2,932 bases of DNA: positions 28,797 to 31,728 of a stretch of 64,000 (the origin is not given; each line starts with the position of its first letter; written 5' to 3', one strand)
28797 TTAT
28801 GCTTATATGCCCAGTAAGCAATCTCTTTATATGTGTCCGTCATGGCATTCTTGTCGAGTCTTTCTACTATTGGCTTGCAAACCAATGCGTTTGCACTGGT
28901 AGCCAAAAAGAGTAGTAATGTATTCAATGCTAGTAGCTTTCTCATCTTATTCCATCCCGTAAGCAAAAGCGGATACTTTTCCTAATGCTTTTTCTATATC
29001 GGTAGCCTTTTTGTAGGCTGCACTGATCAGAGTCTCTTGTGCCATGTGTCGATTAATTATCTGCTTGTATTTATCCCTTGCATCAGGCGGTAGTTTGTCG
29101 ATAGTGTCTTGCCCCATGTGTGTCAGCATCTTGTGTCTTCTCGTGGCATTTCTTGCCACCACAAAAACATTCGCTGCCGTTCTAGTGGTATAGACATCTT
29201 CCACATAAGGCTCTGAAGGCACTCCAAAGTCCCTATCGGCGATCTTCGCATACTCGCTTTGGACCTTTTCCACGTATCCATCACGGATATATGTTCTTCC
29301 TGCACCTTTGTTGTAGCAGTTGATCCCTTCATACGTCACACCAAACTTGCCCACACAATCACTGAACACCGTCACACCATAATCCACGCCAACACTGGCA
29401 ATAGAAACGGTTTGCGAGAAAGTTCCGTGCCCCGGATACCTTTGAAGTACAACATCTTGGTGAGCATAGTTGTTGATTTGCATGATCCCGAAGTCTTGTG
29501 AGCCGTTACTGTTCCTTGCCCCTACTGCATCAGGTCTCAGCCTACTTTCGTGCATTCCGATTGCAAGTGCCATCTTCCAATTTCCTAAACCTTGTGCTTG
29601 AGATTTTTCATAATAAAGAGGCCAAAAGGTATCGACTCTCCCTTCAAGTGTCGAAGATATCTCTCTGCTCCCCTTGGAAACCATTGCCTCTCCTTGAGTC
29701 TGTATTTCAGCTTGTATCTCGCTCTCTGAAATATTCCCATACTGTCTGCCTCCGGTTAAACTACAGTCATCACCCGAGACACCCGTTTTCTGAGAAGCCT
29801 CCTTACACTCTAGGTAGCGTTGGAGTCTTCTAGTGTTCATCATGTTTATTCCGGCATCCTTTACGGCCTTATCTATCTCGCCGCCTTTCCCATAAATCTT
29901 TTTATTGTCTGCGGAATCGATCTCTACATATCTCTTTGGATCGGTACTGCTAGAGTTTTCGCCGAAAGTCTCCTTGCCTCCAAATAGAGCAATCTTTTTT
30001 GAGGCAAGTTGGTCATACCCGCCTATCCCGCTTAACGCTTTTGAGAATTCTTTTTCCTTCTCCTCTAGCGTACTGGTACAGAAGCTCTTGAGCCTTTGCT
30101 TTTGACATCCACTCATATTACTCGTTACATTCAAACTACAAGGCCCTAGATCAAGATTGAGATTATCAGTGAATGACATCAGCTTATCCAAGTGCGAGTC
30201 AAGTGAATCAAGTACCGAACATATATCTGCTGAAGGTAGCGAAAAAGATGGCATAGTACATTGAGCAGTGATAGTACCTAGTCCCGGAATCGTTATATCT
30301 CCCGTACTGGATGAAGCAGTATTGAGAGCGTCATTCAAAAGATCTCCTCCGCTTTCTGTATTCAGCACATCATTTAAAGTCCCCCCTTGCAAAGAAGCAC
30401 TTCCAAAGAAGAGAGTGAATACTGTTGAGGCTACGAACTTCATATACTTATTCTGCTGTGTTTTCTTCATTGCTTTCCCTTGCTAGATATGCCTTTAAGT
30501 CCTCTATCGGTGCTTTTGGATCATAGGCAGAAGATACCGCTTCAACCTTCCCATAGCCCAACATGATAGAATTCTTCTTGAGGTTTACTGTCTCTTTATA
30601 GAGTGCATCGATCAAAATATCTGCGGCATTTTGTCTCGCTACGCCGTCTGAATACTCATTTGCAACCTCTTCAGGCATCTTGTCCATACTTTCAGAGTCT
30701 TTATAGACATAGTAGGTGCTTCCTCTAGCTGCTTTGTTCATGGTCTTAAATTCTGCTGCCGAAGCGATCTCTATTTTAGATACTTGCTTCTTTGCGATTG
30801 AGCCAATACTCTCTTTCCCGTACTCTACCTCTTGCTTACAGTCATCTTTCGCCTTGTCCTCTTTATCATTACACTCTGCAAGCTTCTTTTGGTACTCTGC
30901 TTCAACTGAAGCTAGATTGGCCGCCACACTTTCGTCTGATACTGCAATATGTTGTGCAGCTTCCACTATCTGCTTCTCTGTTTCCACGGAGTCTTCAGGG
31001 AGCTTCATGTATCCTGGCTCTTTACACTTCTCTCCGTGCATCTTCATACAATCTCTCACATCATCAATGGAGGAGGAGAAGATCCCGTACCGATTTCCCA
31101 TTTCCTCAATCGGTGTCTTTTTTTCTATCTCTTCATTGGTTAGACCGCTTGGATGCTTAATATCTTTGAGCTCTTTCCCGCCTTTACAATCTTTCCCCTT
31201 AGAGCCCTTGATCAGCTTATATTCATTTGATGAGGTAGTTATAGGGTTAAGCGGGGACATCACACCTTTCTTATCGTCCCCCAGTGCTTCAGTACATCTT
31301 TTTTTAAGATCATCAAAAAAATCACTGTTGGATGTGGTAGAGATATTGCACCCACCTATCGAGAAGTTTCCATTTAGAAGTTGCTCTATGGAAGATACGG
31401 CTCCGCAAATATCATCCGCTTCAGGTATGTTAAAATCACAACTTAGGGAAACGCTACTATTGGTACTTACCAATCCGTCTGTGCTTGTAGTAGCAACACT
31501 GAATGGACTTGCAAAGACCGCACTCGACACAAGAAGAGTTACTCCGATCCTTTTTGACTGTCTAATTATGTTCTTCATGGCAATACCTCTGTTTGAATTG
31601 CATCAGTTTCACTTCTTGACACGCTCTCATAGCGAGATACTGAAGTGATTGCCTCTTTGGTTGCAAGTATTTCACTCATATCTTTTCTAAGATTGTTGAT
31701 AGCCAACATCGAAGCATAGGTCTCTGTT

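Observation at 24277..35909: About 12 kb of 15 co-directional, mostly exported ORFs of no recognisable family: candidate uncharacterised mating-channel module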

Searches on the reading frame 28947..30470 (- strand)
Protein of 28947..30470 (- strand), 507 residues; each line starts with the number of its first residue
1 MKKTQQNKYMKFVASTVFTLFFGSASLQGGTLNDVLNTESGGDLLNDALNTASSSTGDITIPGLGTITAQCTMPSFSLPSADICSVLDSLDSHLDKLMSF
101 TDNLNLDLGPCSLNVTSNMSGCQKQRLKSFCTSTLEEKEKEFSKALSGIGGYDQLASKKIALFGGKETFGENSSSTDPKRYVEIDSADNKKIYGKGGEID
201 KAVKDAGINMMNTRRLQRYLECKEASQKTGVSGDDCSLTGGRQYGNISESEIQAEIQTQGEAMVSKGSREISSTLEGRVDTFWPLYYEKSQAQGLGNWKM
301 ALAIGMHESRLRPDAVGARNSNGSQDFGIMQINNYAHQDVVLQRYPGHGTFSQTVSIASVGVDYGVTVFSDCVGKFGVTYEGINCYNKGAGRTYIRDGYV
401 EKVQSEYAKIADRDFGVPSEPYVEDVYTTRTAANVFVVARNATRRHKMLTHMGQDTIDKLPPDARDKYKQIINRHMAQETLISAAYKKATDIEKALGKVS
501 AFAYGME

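Call 5: search_protein_families(library=pfam, proteins=[window:28947-30470:-], max_evalue=0.01)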
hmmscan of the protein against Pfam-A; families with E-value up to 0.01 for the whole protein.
window:28947-30470:- (507 aa): 2 families
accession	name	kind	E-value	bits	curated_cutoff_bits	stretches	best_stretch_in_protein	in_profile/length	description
PF01464.25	SLT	-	1.6e-08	34.6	21.3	1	295-393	11-101/117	Transglycosylase SLT domain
PF18896.5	SLT_3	-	1.1e-06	29.4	27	1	298-341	14-58/89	Lysozyme like domain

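Call 8: search_protein_families(library=ncbifam, proteins=[window:28947-30470:-], max_evalue=0.1)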
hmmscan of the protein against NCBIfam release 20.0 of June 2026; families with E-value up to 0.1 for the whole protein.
window:28947-30470:- (507 aa): 1 family
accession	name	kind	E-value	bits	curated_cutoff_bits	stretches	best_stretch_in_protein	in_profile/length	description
NF011856.0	PRK15328.1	equivalog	2e-11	43.7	208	1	300-411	35-143/160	type III secretion system invasion protein IagB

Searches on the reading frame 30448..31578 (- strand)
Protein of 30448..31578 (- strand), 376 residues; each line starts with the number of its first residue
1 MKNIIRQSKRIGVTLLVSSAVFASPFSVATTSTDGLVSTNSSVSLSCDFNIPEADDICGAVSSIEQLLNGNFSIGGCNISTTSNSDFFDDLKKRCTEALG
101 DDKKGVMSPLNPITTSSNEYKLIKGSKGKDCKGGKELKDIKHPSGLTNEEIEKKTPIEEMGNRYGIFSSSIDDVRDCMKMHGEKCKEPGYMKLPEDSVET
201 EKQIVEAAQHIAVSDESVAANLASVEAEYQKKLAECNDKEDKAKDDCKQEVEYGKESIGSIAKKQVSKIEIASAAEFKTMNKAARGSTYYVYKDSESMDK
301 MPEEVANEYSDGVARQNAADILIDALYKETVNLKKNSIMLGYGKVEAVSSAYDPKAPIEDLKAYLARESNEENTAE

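Call 5: search_protein_families(library=pfam, proteins=[window:30448-31578:-], max_evalue=0.01)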
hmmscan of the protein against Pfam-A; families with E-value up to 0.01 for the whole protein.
window:30448-31578:- (376 aa): 0 families

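Call 8: search_protein_families(library=ncbifam, proteins=[window:30448-31578:-], max_evalue=0.1)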
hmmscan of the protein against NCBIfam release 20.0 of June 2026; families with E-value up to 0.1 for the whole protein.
window:30448-31578:- (376 aa): 0 families

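Call 40: search_solved_structures(query=A4, max_evalue=10)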
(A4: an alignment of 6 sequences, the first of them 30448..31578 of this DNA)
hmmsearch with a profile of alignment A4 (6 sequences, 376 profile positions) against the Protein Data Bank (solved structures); distinct sequences matched with E-value up to 10: 0.

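Call 42: search_protein_families(library=phrogs, proteins=[window:30448-31578:-], max_evalue=0.01)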
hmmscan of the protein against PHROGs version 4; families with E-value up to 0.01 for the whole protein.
window:30448-31578:- (376 aa): 0 families
